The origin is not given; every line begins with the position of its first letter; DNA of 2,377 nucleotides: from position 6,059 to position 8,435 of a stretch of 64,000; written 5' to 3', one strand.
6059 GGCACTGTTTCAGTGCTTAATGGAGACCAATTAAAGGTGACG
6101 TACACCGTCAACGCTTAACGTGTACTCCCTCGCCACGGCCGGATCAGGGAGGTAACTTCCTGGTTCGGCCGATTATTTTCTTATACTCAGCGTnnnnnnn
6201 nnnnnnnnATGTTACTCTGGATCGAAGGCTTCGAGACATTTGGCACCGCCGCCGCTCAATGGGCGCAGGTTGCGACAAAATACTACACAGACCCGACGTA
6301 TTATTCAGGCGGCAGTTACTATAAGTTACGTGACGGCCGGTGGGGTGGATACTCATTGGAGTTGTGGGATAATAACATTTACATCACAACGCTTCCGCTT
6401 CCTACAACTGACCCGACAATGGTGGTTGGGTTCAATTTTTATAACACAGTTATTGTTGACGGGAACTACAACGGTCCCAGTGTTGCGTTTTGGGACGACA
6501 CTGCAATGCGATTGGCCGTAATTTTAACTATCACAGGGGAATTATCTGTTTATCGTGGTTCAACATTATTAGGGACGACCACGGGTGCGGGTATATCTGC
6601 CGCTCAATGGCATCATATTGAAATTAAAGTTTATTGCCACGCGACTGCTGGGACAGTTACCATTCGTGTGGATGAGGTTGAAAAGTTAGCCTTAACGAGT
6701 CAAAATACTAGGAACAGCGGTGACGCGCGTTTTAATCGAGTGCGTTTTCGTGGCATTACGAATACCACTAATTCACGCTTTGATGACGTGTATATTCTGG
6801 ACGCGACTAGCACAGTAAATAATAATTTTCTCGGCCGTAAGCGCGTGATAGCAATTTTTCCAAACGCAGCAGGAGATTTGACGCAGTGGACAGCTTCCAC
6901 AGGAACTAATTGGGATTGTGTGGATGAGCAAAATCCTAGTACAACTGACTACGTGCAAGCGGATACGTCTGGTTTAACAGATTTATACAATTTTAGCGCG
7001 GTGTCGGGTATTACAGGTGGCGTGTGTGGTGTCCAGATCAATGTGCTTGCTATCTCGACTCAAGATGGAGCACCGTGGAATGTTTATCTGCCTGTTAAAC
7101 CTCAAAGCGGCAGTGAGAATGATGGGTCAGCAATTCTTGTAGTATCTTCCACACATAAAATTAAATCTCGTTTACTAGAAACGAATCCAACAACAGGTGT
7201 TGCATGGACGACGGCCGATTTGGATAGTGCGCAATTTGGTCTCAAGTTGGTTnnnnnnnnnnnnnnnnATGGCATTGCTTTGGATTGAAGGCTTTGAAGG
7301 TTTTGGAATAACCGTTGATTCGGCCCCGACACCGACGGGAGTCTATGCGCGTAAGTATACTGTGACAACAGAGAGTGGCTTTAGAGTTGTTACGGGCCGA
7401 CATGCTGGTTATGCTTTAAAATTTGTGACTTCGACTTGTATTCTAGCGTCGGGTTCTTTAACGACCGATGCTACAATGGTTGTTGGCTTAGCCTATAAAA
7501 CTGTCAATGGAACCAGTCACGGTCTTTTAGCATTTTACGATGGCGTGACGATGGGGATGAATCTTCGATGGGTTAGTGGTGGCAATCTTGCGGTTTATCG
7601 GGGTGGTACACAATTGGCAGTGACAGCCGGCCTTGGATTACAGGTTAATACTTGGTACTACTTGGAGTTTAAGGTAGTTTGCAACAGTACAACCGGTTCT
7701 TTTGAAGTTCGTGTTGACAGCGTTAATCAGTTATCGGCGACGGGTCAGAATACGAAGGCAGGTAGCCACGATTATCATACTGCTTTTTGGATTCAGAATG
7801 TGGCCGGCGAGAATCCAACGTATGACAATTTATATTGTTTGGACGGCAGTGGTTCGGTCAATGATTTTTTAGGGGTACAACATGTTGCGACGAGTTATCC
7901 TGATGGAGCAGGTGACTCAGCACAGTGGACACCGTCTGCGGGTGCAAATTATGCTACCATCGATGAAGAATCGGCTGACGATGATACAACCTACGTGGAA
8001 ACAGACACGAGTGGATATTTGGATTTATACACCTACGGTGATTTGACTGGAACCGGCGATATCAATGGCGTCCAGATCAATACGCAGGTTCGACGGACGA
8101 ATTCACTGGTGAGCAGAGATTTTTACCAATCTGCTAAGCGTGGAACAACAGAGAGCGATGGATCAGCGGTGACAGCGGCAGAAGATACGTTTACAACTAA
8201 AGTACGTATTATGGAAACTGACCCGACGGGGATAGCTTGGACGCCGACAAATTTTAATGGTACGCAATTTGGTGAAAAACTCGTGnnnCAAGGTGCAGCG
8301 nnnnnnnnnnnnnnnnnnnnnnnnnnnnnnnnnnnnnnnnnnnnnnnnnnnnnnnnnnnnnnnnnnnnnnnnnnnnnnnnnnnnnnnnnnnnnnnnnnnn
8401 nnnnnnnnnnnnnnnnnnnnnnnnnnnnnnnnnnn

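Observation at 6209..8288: Tandem paralogous fibre-like genes with conserved termini and a divergent core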

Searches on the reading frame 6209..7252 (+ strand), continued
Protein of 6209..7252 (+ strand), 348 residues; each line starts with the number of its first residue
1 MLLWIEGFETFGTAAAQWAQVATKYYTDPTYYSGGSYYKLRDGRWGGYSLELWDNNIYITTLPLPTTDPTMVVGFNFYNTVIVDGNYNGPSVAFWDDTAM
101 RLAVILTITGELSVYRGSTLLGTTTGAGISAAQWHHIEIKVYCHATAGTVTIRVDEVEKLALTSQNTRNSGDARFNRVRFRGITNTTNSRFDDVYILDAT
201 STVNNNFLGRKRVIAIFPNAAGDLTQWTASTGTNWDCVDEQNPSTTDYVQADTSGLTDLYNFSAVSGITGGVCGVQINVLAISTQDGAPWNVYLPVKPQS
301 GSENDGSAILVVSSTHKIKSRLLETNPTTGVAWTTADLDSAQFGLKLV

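Call 91: get_annotated_region(hit=H163, flank=12000)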
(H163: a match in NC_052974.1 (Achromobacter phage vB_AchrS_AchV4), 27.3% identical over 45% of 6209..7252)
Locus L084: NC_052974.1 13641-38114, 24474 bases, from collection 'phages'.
description: Achromobacter phage vB_AchrS_AchV4, complete genome.
organism: Achromobacter phage vB_AchrS_AchV4 (NCBI taxid 2796514)
taxonomy: Viruses; Duplodnaviria; Heunggongvirae; Uroviricota; Caudoviricetes; Casjensviridae; Gediminasvirus; Gediminasvirus AchV4
host: -; source: -; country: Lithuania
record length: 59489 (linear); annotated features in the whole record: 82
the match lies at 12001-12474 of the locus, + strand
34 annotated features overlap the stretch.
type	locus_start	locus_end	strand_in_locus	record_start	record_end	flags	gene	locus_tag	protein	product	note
CDS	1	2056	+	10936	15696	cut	-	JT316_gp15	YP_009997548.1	tail length tape measure protein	-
CDS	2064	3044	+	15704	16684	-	-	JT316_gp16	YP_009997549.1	virion structural protein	-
CDS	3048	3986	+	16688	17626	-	-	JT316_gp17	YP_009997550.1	virion structural protein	-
CDS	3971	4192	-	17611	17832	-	-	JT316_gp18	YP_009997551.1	hypothetical protein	-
CDS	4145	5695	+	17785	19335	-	-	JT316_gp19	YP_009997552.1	tail assembly protein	-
CDS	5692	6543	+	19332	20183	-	-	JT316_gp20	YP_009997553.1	tail assembly protein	-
CDS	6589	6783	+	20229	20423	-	-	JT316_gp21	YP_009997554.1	tail assembly chaperone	-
CDS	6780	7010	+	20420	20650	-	-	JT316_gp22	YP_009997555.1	tail assembly chaperone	-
CDS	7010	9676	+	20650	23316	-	-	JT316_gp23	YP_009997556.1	tail protein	-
CDS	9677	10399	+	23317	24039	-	-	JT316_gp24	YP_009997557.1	putative tail fiber protein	-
CDS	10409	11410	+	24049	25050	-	-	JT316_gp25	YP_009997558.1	virion structural protein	-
CDS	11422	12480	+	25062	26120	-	-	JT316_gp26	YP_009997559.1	virion structural protein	-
CDS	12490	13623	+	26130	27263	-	-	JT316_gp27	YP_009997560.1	hypothetical protein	-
CDS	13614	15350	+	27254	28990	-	-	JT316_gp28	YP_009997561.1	hypothetical protein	-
CDS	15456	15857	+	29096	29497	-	-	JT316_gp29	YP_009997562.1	holin/anti-holin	-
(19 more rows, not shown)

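Call 98: find_related_loci(query=A3, collection=genome_contigs, flank=6000)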
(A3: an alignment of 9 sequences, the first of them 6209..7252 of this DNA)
Query A3 (348 aa) in genome_contigs; peptide patterns used: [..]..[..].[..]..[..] (x = any residue, [..] = any of these).
100 stretches matched a pattern; 4 encode a relative of the query (tblastn E <= 1e-3); 4 distinct loci.
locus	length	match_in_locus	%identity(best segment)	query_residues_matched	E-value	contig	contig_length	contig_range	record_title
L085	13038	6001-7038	38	2-347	5e-63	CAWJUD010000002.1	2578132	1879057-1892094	MAG: Pirellulales bacterium isolate MFD04408.bin.1.134 genome assembly, contig: contig_24530, whole genome shotgun seque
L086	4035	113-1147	35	1-347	6e-54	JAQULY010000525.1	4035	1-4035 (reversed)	MAG: Kiritimatiellae bacterium isolate STD1_141 NODE_97233_length_4035_cov_2.320880_Sandtown_D1, whole genome shotgun se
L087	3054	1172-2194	32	2-348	1e-47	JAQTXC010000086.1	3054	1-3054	MAG: Dechloromonas sp. isolate STC_125 NODE_116564_length_3054_cov_1.936112_Sandtown_C, whole genome shotgun sequence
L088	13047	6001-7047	33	2-347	4e-41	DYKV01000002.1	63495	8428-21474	MAG TPA_asm: Anaerolinea sp. isolate SulCav_AS07-7_45_67 SulCav_AS07_7_349_length_63495_cov_37_283228, whole genome shot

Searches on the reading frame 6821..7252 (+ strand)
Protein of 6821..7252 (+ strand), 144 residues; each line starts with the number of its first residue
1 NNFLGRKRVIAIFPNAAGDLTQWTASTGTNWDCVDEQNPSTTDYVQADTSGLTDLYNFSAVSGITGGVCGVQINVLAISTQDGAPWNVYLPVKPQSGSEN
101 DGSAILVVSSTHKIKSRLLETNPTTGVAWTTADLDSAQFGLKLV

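Call 43: predict_structure(alignment_id=A2)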
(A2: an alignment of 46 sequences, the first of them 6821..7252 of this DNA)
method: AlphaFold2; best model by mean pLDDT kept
length: 144 residues; sequences in the alignment: 46
mean_pLDDT: 91.5   pTM: 0.85
mean pLDDT of the five models: 91.5, 91.3, 90.8, 90.5, 89.3
residues with pLDDT >= 90: 105; 70-90: 35; 50-70: 1; < 50: 3
segments of 3 or more residues with pLDDT < 50: 1-3
pLDDT, mean of each block of 10 residues (from residue 1): 70 96 97 88 94 96 86 94 91 93 92 94 94 94 97
secondary structure, 60 per line:
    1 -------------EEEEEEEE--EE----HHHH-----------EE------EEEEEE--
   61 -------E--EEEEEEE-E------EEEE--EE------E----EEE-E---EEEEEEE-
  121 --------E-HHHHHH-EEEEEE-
elements in order: E14-21 H30-33 E53-58 E71-77 E86-89 E105-107 E113-119 H131-136 E138-143

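Call 105: search_protein_families(library=pfam, alignment_id=A2, max_evalue=0.01)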
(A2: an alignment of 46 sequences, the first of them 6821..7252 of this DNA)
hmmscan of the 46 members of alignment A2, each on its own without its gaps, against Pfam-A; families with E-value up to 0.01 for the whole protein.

A. member 1, window:6821-7252:+ (144 aa): 0 families

B. families by the number of members that match (of 46 scanned): 2 families
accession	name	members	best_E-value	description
PF14099.13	Polysacc_lyase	7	3.6e-06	Polysaccharide lyase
PF13385.13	Laminin_G_3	6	0.0009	Concanavalin A-like lectin/glucanases superfamily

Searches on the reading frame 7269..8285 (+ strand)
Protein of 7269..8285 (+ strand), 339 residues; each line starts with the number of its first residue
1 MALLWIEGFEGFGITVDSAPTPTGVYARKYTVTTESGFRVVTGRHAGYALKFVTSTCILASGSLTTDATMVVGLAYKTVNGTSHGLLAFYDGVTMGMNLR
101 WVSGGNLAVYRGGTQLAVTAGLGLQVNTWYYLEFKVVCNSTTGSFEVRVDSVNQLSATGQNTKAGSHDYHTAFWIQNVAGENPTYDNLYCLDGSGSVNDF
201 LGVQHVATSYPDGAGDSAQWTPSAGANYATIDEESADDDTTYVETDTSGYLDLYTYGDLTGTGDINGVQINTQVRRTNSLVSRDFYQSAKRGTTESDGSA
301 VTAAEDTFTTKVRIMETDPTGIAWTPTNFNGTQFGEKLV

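Call 9: search_protein_families(library=pfam, proteins=[window:7269-8285:+], max_evalue=1)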
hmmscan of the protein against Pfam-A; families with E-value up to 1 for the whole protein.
window:7269-8285:+ (339 aa): 0 families

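Call 10: search_protein_families(library=phrogs, proteins=[window:7269-8285:+], max_evalue=0.01)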
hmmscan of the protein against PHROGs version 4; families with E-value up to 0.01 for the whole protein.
window:7269-8285:+ (339 aa): 1 family
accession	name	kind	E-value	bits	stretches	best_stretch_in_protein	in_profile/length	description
phrog_2448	-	unknown function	7.8e-33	115.1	1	3-337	2-332/335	-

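Call 59: search_protein_families(library=ncbifam, proteins=[window:7269-8285:+], max_evalue=0.1)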
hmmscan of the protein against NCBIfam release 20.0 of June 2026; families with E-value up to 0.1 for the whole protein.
window:7269-8285:+ (339 aa): 0 families

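Call 83: search_dna_similar(query=window:7269-8285:+, collection=phages, mode=protein, max_rows=60, max_evalue=0.01)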
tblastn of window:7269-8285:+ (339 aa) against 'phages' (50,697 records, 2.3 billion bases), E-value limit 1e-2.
Records with a match: 174; places in all: 264; records where one place covers at least 80% of the query: 78.
Best place of each record, by identity: <60% 174.
By first word of the organism name: Salmonella 88; Caulobacter 17; Brevundimonas 12; Providencia 10; Escherichia 8; Burkholderia 5; Serratia 4; Tetraselmis 3; Pseudomonas 3; Cronobacter 2; and 16 more.
By host as written in the record: Salmonella enterica subsp. enterica serovar Typhimurium 22; Salmonella enterica 16; - 10; Salmonella sp. 10; Brevundimonas pondensis LVF1 8; Caulobacter crescentus NA1000 6; Providencia rettgeri B0142 5; Salmonella enterica subsp. enterica serovar Enteritidis 5; and 59 more.
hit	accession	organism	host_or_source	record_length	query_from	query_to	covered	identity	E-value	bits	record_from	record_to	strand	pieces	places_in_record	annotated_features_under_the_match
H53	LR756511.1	uncultured phage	metagenomic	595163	1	339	100%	33.2%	1e-41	160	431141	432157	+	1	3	record has no annotation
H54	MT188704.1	Mesorhizobium phage Cp1R7A-A1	Mesorhizobium loti R7ANS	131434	1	334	99%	29.4%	2e-11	71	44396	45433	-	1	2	hypothetical protein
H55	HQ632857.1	Tetraselmis viridis virus S20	Tetraselmis viridis Rouch (Chlorophyta)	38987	1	325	96%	28.7%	8e-13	76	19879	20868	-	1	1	hypothetical protein (x2)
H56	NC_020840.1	Tetraselmis viridis virus S20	Tetraselmis viridis Rouch (Chlorophyta)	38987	1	325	96%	28.7%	8e-13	76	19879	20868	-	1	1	hypothetical protein | glycoside hydrolase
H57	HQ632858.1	Tetraselmis viridis virus SI1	Tetraselmis viridis Rouch (Chlorophyta)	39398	1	325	96%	28.7%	8e-13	76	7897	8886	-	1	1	hypothetical protein (x2)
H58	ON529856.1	Brevundimonas phage vB_BpoS-Leszy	Brevundimonas pondensis LVF1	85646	1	338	100%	27.0%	2e-14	81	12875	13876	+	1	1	hypothetical protein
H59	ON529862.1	Brevundimonas phage vB_BpoS-Poludnitsa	Brevundimonas pondensis LVF1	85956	1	338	100%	27.0%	2e-14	81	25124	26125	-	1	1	hypothetical protein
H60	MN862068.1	Brevundimonas phage vB_BsubS-Delta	Brevundimonas subvibrioides ATCC 15264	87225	1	338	100%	26.6%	2e-15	83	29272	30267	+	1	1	hypothetical protein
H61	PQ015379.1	Pseudomonas phage HRDY3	Pseudomonas sp.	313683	1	339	100%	26.2%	2e-9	65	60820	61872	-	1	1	hypothetical protein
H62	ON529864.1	Brevundimonas phage vB_BgoS-Fanboy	Brevundimonas goettingensis LVF2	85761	1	338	100%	26.0%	3e-14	80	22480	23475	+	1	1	hypothetical protein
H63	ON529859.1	Brevundimonas phage vB_BgoS-BabaJaga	Brevundimonas goettingensis LVF2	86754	1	338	100%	26.0%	3e-14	80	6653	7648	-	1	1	hypothetical protein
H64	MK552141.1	Burkholderia phage BcepSauron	Burkholderia cenocepacia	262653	1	335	99%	26.1%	2e-5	53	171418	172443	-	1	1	hypothetical protein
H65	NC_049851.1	Burkholderia phage BcepSauron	Burkholderia cenocepacia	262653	1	335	99%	26.1%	2e-5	53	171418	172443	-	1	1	hypothetical protein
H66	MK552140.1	Burkholderia phage BcepSaruman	Burkholderia cenocepacia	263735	1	335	99%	25.7%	3e-5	52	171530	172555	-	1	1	hypothetical protein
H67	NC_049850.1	Burkholderia phage BcepSaruman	Burkholderia cenocepacia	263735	1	335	99%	25.7%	3e-5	52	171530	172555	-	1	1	hypothetical protein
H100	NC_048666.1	Salmonella phage YSD1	not known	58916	64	335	80%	24.8%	2e-5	52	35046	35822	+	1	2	YSD1_32: hypothetical+protein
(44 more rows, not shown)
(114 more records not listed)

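Call 84: get_annotated_region(hit=H100, flank=9000)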
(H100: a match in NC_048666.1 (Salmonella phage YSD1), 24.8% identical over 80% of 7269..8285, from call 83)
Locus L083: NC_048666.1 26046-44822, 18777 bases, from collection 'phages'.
description: Salmonella phage YSD1 strain YSD1_PHAGE genome assembly.
organism: Salmonella phage YSD1 (NCBI taxid 2749261)
taxonomy: Viruses; Duplodnaviria; Heunggongvirae; Uroviricota; Caudoviricetes; Casjensviridae; Chivirus; Chivirus YSD1
host: -; source: not known; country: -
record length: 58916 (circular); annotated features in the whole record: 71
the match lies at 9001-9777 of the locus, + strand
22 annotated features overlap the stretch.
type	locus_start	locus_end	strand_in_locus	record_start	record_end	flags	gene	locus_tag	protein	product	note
CDS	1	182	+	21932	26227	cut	YSD1_24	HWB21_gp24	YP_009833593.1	tail length tape measure protein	-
CDS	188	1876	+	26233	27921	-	YSD1_25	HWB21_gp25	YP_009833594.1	tail assembly protein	-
CDS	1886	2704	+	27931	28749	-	YSD1_26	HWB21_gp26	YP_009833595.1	tail assembly protein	putative+tail+assembley+1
CDS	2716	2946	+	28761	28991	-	YSD1_27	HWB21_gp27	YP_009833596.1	tail assembly chaperone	-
CDS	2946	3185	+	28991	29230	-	YSD1_28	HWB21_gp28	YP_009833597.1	tail assembly chaperone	-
CDS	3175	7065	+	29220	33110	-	YSD1_29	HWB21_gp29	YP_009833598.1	tail protein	distal+tail+protein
CDS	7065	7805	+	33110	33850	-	YSD1_30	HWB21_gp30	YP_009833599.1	tail fiber protein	-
CDS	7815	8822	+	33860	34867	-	YSD1_31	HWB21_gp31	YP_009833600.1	hypothetical+protein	-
CDS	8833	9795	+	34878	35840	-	YSD1_32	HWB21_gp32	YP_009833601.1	hypothetical+protein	-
CDS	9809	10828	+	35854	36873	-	YSD1_33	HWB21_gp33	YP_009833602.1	hypothetical+protein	-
CDS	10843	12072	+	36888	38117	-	YSD1_34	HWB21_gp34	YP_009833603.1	hypothetical+protein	-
CDS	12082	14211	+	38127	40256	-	YSD1_35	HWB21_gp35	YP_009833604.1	hypothetical+protein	-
CDS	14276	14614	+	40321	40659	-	YSD1_36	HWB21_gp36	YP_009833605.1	Rz-like spanin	-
CDS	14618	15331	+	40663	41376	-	YSD1_37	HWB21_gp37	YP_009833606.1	endolysin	-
CDS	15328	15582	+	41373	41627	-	YSD1_38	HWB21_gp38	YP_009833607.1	Rz-like spanin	-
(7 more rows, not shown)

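Call 87: search_protein_families(library=phrogs, proteins=[L083:7065-7802:+, L083:7815-8819:+, L083:8833-9792:+, L083:9809-10825:+, L083:10843-12069:+, L083:12082-14208:+], max_evalue=0.001)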
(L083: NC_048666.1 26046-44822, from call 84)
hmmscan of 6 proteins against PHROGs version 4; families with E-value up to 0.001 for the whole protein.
L083:7065-7802:+ (246 aa): 9 families
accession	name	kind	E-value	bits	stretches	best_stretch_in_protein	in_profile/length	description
phrog_7049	-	tail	9.3e-149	494.6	1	1-246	1-246/246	tail fiber protein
phrog_5363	-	unknown function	8.1e-29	102.1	1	1-112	3-114/245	-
phrog_35360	-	tail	8e-21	75.5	1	1-115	1-113/260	tail fiber protein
phrog_15388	-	unknown function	3.7e-18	67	1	32-117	29-114/345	-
phrog_13925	-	unknown function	4e-18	66.2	1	32-116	29-113/640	-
phrog_25093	-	unknown function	2.9e-14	53.7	1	27-119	28-120/564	-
phrog_21978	-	unknown function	4.2e-14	54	1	4-118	3-119/220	-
phrog_9625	-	unknown function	0.00016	20.4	1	149-225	1486-1568/1586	-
phrog_11585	-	unknown function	0.00062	19.8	1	149-232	178-265/280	-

L083:7815-8819:+ (335 aa): 1 family
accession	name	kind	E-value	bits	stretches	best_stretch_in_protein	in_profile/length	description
phrog_2448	-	unknown function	6.4e-121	404.6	1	1-334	1-334/335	-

L083:8833-9792:+ (320 aa): 2 families
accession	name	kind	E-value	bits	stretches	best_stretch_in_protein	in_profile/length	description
phrog_2448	-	unknown function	2.4e-135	452.1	1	1-319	1-334/335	-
phrog_30887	-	unknown function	4e-07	29.6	1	171-316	619-767/771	-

L083:9809-10825:+ (339 aa): 2 families
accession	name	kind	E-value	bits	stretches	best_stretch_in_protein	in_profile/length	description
phrog_2448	-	unknown function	3.2e-137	458.2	1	1-339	1-334/335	-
phrog_30887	-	unknown function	9.4e-11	41.6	1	174-336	604-767/771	-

L083:10843-12069:+ (409 aa): 4 families
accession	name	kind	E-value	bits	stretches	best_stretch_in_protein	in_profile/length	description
phrog_10924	-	unknown function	3e-225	748.8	1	1-409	1-409/409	-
phrog_27578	-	unknown function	2.8e-156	519.7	1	134-409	1-275/275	-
phrog_31361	-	unknown function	6.4e-65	219.2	1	126-263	6-142/166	-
phrog_2448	-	unknown function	8.3e-05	22.9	1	181-406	120-332/335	-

L083:12082-14208:+ (709 aa): 1 family
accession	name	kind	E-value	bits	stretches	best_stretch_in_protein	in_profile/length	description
phrog_7226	-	unknown function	0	1285.5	1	43-709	1-667/667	-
